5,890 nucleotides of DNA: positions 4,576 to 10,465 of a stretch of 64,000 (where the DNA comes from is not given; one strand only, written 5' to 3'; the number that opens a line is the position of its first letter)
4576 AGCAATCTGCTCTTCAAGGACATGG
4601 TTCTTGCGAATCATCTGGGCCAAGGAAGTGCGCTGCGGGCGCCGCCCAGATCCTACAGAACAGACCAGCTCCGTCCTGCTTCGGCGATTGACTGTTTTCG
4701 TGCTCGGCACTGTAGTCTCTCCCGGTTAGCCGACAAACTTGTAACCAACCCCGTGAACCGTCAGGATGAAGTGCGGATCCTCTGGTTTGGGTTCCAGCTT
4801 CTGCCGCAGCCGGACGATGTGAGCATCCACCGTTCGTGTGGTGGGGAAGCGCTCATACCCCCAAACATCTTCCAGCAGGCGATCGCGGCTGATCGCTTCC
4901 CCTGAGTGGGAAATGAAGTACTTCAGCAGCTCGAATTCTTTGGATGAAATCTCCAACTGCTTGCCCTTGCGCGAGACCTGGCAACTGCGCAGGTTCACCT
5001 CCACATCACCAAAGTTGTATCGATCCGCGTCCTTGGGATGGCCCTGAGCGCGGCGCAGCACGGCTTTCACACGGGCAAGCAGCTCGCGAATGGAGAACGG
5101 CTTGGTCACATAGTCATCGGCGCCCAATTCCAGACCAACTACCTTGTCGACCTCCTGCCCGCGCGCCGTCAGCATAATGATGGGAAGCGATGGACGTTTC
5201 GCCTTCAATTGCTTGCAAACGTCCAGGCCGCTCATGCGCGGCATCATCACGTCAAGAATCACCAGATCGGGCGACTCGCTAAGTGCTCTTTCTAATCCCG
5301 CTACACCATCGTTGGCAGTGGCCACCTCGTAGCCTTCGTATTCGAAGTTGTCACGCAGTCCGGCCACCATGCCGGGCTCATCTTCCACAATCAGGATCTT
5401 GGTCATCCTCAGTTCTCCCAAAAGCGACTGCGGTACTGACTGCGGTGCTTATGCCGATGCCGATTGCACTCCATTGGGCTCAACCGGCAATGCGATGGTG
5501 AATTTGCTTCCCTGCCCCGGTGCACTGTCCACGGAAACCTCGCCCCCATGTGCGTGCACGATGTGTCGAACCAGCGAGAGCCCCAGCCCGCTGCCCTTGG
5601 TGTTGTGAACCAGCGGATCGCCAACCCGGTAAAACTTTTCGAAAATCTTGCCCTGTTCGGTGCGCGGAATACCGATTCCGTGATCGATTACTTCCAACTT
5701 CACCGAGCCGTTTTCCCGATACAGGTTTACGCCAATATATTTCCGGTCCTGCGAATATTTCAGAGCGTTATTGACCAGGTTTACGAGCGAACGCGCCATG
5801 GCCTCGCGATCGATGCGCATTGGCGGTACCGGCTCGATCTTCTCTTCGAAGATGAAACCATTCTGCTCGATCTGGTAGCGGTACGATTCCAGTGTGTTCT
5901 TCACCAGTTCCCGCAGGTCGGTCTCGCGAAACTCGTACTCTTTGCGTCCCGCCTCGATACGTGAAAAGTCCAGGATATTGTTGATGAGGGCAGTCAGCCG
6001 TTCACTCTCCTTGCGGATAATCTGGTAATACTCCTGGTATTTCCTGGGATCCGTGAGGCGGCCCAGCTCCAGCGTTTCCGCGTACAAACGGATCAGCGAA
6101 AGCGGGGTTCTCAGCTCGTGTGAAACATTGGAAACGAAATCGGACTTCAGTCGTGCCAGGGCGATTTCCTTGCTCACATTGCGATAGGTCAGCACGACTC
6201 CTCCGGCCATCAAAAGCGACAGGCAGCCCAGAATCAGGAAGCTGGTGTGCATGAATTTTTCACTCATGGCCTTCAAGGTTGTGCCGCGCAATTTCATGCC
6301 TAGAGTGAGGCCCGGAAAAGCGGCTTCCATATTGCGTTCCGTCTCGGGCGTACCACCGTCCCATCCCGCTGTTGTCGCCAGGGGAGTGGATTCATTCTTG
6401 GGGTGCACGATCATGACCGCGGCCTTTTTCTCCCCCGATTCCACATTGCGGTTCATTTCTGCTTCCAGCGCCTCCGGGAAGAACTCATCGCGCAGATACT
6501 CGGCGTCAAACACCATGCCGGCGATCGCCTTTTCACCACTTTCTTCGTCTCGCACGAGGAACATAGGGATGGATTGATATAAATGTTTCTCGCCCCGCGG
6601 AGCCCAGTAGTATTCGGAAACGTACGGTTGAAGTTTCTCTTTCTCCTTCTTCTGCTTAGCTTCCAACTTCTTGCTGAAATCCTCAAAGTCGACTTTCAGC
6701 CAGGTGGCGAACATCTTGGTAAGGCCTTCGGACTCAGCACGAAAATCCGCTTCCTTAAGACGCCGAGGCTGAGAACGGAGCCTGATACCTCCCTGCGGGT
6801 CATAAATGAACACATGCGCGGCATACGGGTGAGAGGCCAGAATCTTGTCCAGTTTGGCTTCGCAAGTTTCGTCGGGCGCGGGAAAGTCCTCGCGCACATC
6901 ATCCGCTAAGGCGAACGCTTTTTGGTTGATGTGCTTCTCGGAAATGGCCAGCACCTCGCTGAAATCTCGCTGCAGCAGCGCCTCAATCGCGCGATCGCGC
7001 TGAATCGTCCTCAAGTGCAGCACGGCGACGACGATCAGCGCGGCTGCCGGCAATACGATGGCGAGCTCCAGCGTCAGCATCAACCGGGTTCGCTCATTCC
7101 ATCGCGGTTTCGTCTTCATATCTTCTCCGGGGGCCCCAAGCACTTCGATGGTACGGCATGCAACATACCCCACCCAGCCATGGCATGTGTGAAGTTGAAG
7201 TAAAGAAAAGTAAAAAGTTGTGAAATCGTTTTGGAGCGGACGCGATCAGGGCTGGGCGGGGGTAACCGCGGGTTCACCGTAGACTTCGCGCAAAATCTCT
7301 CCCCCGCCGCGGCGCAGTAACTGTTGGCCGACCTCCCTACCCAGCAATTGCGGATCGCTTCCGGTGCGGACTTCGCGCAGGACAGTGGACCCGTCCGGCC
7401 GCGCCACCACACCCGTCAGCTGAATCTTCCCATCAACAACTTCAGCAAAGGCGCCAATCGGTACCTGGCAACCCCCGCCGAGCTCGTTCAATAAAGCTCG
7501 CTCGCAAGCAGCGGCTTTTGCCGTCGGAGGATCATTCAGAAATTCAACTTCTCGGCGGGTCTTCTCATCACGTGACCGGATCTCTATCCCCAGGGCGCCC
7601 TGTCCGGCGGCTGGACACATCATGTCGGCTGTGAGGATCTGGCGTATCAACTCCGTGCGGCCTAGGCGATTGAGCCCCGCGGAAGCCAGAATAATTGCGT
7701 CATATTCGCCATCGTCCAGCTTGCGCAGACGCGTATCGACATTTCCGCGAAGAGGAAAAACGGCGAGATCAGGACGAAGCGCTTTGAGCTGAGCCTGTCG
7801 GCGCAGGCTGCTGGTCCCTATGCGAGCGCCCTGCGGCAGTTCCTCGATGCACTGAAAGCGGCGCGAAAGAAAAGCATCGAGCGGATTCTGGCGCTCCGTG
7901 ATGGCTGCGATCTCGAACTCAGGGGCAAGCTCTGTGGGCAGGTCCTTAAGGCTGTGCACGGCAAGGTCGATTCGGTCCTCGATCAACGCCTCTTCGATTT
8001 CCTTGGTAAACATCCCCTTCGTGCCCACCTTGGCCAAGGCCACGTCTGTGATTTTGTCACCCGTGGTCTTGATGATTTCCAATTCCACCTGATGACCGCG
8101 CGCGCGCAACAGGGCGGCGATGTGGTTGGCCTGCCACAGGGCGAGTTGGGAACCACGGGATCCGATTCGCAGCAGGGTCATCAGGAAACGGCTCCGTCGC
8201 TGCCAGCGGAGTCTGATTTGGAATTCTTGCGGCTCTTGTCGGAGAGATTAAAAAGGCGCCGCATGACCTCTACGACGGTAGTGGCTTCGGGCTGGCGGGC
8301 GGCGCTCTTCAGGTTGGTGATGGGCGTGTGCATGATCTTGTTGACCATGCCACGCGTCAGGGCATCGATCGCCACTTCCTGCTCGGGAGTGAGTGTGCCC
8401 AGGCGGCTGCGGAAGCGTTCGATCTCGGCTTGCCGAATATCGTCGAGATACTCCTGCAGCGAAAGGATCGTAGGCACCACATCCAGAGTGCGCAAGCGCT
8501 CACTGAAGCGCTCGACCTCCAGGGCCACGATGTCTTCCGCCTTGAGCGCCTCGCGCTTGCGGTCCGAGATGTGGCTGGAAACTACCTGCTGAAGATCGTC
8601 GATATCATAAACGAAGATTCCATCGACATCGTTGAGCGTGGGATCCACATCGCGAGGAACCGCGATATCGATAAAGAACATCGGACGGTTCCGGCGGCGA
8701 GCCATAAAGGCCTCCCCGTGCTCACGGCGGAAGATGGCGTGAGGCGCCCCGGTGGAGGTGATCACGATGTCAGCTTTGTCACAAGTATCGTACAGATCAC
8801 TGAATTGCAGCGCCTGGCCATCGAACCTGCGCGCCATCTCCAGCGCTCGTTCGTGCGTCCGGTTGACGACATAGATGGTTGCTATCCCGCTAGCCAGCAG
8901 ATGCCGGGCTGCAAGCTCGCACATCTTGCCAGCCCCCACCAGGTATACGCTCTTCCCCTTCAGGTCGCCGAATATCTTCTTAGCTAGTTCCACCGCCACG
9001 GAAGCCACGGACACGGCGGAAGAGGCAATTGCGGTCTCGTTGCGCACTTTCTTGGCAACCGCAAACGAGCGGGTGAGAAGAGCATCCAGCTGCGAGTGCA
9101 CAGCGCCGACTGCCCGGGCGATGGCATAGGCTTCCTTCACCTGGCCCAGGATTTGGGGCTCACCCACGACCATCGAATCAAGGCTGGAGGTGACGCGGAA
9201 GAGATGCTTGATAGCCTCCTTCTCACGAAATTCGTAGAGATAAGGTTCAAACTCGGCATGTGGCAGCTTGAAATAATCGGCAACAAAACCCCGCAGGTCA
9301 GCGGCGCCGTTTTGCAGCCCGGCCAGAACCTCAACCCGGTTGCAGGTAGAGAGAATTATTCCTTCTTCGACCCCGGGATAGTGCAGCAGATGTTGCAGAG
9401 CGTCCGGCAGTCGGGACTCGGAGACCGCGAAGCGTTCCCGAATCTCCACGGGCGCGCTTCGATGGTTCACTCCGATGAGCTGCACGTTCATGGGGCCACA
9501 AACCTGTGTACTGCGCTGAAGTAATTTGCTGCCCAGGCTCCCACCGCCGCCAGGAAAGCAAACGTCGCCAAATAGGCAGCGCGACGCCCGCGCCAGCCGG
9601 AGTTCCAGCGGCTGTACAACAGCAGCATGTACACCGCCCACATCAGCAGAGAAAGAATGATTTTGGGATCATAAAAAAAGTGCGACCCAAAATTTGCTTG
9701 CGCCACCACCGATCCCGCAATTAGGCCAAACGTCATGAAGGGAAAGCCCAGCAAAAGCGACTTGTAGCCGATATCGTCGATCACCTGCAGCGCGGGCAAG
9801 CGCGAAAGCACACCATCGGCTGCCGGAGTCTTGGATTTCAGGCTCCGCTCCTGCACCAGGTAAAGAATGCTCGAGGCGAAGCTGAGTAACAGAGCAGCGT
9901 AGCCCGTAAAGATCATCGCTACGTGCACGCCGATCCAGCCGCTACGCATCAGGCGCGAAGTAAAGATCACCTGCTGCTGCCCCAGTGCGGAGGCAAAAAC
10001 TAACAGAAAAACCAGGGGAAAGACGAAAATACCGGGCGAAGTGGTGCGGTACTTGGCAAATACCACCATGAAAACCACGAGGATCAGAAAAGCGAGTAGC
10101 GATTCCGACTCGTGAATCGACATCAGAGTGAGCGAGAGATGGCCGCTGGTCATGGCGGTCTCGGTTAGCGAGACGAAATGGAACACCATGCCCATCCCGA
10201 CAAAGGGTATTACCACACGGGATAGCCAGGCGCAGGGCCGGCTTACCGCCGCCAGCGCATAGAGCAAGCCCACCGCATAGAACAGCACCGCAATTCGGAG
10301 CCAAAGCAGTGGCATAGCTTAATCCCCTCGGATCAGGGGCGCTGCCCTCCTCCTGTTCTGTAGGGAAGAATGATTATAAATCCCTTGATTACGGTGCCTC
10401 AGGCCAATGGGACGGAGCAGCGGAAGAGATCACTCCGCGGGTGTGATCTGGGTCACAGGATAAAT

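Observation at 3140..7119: Tightly packed operon: histidine kinase, OmpR-type regulator, SpoIIE/PP2C phosphatase, ECF sigma factor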

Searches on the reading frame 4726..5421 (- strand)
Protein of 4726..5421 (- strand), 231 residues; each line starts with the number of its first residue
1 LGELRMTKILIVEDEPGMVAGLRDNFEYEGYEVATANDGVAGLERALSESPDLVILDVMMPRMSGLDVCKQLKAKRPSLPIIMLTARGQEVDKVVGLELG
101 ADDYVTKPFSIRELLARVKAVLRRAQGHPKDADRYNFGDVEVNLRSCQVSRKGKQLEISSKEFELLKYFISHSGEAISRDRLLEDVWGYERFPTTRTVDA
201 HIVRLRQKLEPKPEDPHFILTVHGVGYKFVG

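Call 3: search_protein_families(library=pfam, proteins=[window:4726-5421:-], max_evalue=0.01)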
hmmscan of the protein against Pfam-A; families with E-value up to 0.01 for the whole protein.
window:4726-5421:- (231 aa): 2 families
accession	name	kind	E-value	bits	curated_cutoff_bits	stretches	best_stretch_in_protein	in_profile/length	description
PF00072.30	Response_reg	-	6.5e-34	116.9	30.2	1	9-119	1-111/111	Response regulator receiver domain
PF00486.34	Trans_reg_C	-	3.5e-28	97.9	26.2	1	153-229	1-77/77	Transcriptional regulatory protein, C terminal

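Call 4: search_protein_families(library=ncbifam, proteins=[window:4726-5421:-], max_evalue=0.01)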
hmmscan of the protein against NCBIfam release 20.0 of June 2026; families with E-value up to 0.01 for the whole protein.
window:4726-5421:- (231 aa): 107 families (the best 25 are shown)
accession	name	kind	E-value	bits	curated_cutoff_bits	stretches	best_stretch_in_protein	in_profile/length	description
NF040534.1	resp_reg_YycF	equivalog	3.4e-71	239.2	340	1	8-228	2-226/231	response regulator YycF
TIGR02154.1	PhoB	equivalog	7.3e-69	231.5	296.2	1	7-229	3-225/226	phosphate regulon transcriptional regulator PhoB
NF040689.1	MtrAB_MtrA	equivalog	7.3e-66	221.6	300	1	9-228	1-217/219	MtrAB system response regulator MtrA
NF045944.1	ResRegRpaBCyano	equivalog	2.8e-65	219.9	330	1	10-229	1-227/229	response regulator transcription factor RpaB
NF008296.0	PRK11083.1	equivalog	9.8e-61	205.1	273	1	6-229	3-225/228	two-component system response regulator CreB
NF053854.1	RespRegPhoBBctds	equivalog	2.7e-60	203.5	270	1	9-229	1-224/225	two-component system response regulator PhoB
NF007005.1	PRK09468.1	equivalog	5.5e-60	202.7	331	1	6-230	3-232/237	osmolarity response regulator transcription factor OmpR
NF041733.1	resp_reg_CseB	equivalog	1.4e-58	198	350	1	8-230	2-227/228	two-component system response regulator CseB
NF007982.1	PRK10710.1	equivalog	4.2e-56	190.1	380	1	6-229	7-227/235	envelope stress response regulator BaeR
NF033117.2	vanR_ACDEGLN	exception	1.3e-54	185.2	350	1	9-228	1-224/226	VanR-ABDEGLN family response regulator transcription factor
TIGR01387.1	cztR_silR_copR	subfamily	9.3e-53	179.1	279.2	1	9-229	1-218/218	heavy metal response regulator transcription factor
NF041734.1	resp_reg_RppA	equivalog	1.4e-51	175.1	250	1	8-229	2-227/229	two-component system response regulator RppA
NF041209.1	resp_regPieR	equivalog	1.6e-51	175.2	450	1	8-229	2-227/231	two component system response regulator PieR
NF008199.0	PRK10955.1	equivalog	1.9e-51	175.3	341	1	6-230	1-229/232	envelope stress response regulator transcription factor CpxR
NF008034.0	PRK10766.1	equivalog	1e-50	172.4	275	1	7-229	3-226/231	two-component system response regulator TorR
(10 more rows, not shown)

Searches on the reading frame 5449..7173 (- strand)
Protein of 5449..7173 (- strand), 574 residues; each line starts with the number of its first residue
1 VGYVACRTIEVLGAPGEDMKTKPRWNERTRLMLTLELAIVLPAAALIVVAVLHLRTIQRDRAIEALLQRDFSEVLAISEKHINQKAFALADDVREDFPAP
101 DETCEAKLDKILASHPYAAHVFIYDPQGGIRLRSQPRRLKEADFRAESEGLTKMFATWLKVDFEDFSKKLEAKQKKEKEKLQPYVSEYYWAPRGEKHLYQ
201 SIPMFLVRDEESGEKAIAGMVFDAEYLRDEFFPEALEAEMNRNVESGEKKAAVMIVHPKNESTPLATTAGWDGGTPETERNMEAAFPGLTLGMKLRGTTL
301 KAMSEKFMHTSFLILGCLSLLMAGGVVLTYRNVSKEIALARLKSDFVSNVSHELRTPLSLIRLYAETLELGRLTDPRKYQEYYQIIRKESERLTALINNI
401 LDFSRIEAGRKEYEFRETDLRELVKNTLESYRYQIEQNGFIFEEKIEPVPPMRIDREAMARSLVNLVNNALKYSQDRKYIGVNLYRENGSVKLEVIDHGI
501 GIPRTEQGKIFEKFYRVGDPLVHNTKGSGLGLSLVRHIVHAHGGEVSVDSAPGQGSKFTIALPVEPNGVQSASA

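Call 3: search_protein_families(library=pfam, proteins=[window:5449-7173:-], max_evalue=0.01)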
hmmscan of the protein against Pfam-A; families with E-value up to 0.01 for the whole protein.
window:5449-7173:- (574 aa): 4 families
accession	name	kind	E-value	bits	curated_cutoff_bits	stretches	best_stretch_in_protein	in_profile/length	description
PF02518.31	HATPase_c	-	4.1e-26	92.1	26.4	1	455-565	2-110/111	Histidine kinase-, DNA gyrase B-, and HSP90-like ATPase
PF00512.31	HisKA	-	3.6e-21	75.4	26.9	1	343-409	2-66/66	His Kinase A (phospho-acceptor) domain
PF14501.12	HATPase_c_5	-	0.00077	19.8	22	1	456-551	3-91/102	GHKL domain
PF13581.12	HATPase_c_2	-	0.00081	19.8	27.4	1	466-542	39-112/127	Histidine kinase-like ATPase domain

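Call 4: search_protein_families(library=ncbifam, proteins=[window:5449-7173:-], max_evalue=0.01)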
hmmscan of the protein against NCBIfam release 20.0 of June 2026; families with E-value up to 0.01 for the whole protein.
window:5449-7173:- (574 aa): 85 families (the best 25 are shown)
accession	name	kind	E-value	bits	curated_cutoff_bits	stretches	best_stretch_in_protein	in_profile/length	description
NF046044.1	PnpS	equivalog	3.3e-70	237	400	1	323-563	150-390/390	two-component system histidine kinase PnpS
TIGR02966.1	phoR_proteo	equivalog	1.1e-60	205.4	334.2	1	322-561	93-332/333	phosphate regulon sensor histidine kinase PhoR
NF033092.0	HK_WalK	equivalog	9.7e-59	199.4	725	1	324-564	353-594/594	cell wall metabolism sensor histidine kinase WalK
NF047874.1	MASE3_PAS_HK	subfamily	6.2e-58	197.1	560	1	332-565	387-626/655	MASE3 domain-containing sensor histidine kinase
NF045911.1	TCSHisKinNblS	equivalog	4e-49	167.5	1000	1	325-564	370-620/621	two-component system sensor histidine kinase NblS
NF038297.2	hybrid_HK_HrmK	equivalog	6.6e-44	150.5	725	1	340-569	232-462/607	hybrid histidine kinase/response regulator HrmK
NF040691.1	MtrAB_MtrB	equivalog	1.7e-43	149.4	450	1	338-567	266-495/507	MtrAB system histidine kinase MtrB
NF041735.1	hist_kin_RppB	equivalog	1.5e-42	145.9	400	1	344-563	217-438/438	two-component system sensor histidine kinase RppB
TIGR02956.1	TMAO_torS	equivalog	4.6e-42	144.2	676.5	1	341-566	462-684/967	TMAO reductase system sensor histidine kinase/response regulator TorS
NF008312.0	PRK11100.1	equivalog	7.2e-42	143.8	356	1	345-564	258-474/477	two-component system sensor histidine kinase CreC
TIGR01386.1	cztS_silS_copS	subfamily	8.7e-42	143.6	292.55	1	344-563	242-457/457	heavy metal sensor histidine kinase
NF006800.0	PRK09303.1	equivalog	3.4e-41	141.5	342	1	343-565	151-378/383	histidine kinase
NF008468.0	PRK11360.1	equivalog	3.9e-40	137.8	646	1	339-570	393-614/616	two-component system sensor histidine kinase AtoS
NF033093.1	HK_VicK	exception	5.9e-38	130.7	680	1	339-569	205-440/448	cell wall metabolism sensor histidine kinase VicK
NF033091.0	HK_VanS_ACDEFG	equivalog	2.6e-37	128.5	400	1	342-563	73-293/293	vancomycin resistance histidine kinase VanS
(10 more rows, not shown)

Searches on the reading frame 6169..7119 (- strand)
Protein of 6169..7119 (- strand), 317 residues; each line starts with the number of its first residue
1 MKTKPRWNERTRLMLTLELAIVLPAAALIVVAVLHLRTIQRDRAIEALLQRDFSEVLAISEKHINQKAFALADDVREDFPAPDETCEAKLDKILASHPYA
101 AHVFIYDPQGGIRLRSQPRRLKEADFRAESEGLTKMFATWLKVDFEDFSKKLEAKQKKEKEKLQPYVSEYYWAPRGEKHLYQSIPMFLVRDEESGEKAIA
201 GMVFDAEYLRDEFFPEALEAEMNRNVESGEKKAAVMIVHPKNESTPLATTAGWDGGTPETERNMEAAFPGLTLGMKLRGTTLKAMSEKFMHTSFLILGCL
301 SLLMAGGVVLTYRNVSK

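Call 60: find_homologous_proteins(query=window:6169-7119:-, max_evalue=0.00001)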
Query window:6169-7119:- (317 aa): 802 proteins with E <= 0.00001 among 3991 candidates; the best 120 are listed.
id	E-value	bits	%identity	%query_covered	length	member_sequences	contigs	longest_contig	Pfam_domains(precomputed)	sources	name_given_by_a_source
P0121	4.3e-124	432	62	100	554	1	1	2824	PF02518.32,PF00512.32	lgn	-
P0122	9.8e-123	427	61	98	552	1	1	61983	PF02518.32,PF00512.32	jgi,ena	-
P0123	1.6e-122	427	62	99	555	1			PF02518.32,PF00512.32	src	-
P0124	3.9e-122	425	60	100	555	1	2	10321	PF02518.32,PF00512.32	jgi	jgi:signal transduction histidine kinase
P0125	6.4e-122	425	61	100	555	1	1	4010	PF02518.32,PF00512.32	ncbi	-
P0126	7.9e-122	424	61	100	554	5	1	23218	PF02518.32,PF00512.32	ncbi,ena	-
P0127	2.2e-121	423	61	99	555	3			PF02518.32,PF00512.32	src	-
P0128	4.1e-121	422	59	100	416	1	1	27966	PF02384.23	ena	-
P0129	2.6e-120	419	61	100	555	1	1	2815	PF02518.32,PF00512.32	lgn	-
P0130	3.1e-120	419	59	100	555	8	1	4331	PF02518.32,PF00512.32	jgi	jgi:signal transduction histidine kinase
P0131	5.1e-120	418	59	100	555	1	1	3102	PF02518.32,PF00512.32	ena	-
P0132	8.7e-120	418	59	100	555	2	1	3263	PF02518.32,PF00512.32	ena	-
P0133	9.8e-120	417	59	100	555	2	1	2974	PF02518.32,PF00512.32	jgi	-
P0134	1.2e-119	417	58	100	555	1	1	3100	PF02518.32,PF00512.32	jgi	-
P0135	1.2e-119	417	58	100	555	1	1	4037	PF02518.32,PF00512.32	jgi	-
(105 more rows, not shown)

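Call 67: predict_structure(alignment_id=A5)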
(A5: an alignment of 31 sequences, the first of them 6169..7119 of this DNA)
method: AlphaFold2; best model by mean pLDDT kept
length: 317 residues; sequences in the alignment: 31
mean_pLDDT: 75.8   pTM: 0.67
mean pLDDT of the five models: 75.8, 74.2, 74.0, 67.6, 63.1
residues with pLDDT >= 90: 56; 70-90: 146; 50-70: 99; < 50: 16
segments of 3 or more residues with pLDDT < 50: 1-3, 282-287
pLDDT, mean of each block of 10 residues (from residue 1): 52 59 61 56 60 80 90 90 81 91 90 89 87 88 89 74 74 68 90 85 91 87 62 76 80 75 88 77 49 61 66 51
secondary structure, 60 per line:
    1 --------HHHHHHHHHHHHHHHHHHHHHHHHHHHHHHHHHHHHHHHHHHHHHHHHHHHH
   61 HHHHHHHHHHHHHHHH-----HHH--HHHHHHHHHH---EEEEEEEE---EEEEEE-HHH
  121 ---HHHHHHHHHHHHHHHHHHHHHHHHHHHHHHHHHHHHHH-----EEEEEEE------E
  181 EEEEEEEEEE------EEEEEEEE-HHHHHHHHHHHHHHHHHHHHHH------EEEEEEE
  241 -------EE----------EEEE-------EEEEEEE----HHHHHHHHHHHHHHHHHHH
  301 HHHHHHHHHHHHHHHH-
elements in order: H9-76 H87-96 E100-107 E111-116 H124-161 E167-173 E180-190 E197-204 H206-227 E234-240 E260-263 E271-277 H282-316

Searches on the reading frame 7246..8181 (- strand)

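Call 3: search_protein_families(library=pfam, proteins=[window:7246-8181:-], max_evalue=0.01)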
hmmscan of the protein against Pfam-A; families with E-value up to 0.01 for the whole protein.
window:7246-8181:- (311 aa): 3 families
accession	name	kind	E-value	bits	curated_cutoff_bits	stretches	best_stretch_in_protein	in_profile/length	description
PF01379.25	Porphobil_deam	-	3.8e-86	288.3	22.1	1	4-209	1-206/207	Porphobilinogen deaminase, dipyromethane cofactor binding domain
PF03900.20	Porphobil_deamC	-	9.3e-19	68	26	1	223-289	3-73/74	Porphobilinogen deaminase, C-terminal domain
PF03466.25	LysR_substrate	-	0.0084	15.9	28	0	130-193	26-85/209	LysR substrate binding domain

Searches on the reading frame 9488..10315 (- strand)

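Call 87: search_protein_families(library=pfam, proteins=[window:9488-10315:-], max_evalue=0.01)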
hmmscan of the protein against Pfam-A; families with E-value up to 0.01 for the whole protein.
window:9488-10315:- (275 aa): 1 family
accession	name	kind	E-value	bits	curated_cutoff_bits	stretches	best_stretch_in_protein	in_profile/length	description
PF01578.25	Cytochrom_C_asm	-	3.4e-30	105.7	29.9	1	67-256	3-196/212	Cytochrome C assembly protein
